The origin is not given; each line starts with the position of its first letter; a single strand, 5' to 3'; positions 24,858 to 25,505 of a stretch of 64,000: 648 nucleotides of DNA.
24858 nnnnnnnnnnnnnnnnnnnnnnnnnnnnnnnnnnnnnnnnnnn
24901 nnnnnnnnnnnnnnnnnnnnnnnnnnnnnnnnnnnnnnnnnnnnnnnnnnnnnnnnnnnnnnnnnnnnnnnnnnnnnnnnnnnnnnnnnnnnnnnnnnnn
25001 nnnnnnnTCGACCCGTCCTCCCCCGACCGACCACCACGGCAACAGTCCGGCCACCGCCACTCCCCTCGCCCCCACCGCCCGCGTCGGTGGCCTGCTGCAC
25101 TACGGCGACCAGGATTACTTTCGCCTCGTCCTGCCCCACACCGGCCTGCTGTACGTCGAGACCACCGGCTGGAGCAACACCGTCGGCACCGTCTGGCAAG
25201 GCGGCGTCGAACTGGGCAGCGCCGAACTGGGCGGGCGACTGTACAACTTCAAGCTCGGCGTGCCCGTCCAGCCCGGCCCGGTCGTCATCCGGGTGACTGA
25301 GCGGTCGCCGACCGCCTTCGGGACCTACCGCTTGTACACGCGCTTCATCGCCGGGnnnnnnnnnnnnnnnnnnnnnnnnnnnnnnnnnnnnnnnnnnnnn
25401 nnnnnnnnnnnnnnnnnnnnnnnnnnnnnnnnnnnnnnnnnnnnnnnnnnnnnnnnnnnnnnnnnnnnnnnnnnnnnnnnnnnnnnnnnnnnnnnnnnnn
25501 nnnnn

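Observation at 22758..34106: Four giant exoproteins share one C-terminal cassette (PPC-like domain plus two copies of an unrecognised ~115-aa Cys-containing domain) fused to unrelated passenger domains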

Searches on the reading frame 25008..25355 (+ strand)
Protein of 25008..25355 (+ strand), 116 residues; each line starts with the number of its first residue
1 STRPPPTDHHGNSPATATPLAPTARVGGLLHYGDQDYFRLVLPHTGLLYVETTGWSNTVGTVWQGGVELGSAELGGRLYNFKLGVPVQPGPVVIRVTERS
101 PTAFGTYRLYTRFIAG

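Call 7: search_protein_families(library=pfam, proteins=[window:25008-25355:+], max_evalue=10)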
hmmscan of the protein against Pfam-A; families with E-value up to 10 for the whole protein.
seq(116 aa): 0 families
